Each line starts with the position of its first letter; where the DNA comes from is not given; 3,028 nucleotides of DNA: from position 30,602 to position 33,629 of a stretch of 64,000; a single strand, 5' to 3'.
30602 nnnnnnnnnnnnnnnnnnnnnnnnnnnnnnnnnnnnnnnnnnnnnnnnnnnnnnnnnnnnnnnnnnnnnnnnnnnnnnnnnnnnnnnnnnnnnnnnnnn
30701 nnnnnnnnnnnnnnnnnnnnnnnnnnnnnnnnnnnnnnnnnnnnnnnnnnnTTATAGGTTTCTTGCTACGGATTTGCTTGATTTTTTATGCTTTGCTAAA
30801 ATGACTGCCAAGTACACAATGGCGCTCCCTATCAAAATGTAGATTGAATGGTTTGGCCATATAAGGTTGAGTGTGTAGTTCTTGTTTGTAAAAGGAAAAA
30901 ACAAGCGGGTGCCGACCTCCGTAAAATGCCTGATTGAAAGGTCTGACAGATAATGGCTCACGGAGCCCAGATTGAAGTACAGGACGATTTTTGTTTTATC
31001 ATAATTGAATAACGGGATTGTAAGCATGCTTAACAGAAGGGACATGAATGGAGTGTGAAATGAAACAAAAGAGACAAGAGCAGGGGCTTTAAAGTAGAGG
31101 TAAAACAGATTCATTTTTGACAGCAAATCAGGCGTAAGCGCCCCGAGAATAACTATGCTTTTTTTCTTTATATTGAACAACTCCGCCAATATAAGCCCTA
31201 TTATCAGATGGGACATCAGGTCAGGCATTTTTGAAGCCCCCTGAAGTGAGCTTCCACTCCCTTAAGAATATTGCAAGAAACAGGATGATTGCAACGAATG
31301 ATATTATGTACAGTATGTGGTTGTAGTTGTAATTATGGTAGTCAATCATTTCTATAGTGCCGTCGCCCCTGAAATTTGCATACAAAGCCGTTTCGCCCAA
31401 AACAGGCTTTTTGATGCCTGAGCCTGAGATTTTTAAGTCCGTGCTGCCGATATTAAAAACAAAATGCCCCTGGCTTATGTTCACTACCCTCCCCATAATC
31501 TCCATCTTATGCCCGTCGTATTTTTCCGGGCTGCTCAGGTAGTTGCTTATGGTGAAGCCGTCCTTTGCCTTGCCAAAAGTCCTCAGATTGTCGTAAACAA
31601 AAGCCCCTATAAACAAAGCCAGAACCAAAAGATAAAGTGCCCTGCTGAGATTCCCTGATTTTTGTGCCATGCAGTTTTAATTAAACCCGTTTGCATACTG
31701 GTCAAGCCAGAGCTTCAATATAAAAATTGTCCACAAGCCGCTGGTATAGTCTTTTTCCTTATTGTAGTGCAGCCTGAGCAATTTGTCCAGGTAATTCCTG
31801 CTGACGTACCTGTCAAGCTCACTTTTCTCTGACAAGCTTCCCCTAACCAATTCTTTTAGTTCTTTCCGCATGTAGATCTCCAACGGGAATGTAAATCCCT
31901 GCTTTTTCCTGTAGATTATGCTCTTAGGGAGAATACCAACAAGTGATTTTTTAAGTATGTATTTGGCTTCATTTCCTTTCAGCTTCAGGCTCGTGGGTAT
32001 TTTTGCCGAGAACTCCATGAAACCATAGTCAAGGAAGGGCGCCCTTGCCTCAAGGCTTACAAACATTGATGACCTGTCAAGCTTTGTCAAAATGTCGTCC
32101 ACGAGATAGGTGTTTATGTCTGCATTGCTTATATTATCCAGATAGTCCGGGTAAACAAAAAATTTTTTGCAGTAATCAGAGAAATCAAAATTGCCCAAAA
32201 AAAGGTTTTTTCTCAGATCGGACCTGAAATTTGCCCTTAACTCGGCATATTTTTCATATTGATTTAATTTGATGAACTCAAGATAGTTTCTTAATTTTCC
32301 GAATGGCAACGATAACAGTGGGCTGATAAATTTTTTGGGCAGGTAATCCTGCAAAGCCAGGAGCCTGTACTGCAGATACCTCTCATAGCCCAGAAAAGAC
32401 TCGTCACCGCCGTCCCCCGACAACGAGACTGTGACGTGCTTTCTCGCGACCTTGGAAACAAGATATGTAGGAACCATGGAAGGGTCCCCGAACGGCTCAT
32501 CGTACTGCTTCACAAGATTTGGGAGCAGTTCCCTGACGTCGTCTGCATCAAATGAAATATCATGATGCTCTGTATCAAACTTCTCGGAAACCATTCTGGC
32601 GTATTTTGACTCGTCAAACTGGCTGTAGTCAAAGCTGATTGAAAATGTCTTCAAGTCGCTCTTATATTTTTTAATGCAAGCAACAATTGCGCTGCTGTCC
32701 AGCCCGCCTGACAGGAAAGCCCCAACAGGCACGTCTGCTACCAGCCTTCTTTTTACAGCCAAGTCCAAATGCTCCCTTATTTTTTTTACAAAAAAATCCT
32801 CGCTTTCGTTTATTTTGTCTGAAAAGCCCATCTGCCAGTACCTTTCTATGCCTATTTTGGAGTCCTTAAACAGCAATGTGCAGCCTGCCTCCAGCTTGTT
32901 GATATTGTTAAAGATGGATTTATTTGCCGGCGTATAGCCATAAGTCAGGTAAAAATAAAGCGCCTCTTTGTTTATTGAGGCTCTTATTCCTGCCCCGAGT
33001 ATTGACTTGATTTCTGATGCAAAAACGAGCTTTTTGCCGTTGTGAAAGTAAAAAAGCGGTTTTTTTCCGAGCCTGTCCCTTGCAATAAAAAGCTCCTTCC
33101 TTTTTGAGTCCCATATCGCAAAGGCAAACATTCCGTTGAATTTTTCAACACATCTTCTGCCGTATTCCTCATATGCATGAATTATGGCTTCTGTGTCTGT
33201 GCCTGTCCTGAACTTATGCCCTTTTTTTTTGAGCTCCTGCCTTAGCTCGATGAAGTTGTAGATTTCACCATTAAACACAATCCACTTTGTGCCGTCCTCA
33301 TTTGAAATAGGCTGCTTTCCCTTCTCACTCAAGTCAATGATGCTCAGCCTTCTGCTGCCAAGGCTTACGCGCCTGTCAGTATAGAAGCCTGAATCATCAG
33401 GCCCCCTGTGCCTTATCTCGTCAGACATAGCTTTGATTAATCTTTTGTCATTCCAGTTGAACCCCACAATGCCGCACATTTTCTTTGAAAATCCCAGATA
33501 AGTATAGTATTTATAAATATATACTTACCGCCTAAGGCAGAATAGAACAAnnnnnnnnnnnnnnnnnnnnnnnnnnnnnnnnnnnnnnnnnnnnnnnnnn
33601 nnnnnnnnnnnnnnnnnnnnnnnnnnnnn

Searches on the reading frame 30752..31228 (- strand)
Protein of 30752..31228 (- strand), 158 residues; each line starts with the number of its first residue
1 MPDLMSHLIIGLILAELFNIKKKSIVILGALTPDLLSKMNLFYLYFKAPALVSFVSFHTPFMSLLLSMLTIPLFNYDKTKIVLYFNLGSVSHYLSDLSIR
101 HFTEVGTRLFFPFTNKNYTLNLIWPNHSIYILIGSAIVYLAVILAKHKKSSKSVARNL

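Call 14: search_protein_families(library=pfam, proteins=[window:30752-31228:-], max_evalue=0.001)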
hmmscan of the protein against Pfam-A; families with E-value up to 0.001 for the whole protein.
window:30752-31228:- (158 aa): 2 families
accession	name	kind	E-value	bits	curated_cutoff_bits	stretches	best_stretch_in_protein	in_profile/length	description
PF04307.19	YdjM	-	3.2e-07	30.4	29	1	6-143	5-146/176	YdjM inner membrane protein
PF00882.24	Zn_dep_PLPC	-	6.1e-05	23.5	26.8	1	7-130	2-116/167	Zinc dependent phospholipase C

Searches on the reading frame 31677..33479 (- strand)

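Call 14: search_protein_families(library=pfam, proteins=[window:31677-33479:-], max_evalue=0.001)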
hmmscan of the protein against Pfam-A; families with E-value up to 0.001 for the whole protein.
window:31677-33479:- (600 aa): 5 families
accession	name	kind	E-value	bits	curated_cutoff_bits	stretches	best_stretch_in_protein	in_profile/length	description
PF00733.27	Asn_synthase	-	2.2e-95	320.7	21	1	233-592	1-353/354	Asparagine synthase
PF13537.11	GATase_7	-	2.5e-49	166.8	25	1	43-161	2-122/123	Glutamine amidotransferase domain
PF13522.11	GATase_6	-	7.4e-45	152.6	27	1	27-156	1-130/130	Glutamine amidotransferase domain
PF12481.13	DUF3700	-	1.1e-06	28.7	27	1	66-161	78-176/228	Aluminium induced protein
PF06508.19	QueC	-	0.00088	19.3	22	0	255-311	5-61/210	Queuosine biosynthesis protein QueC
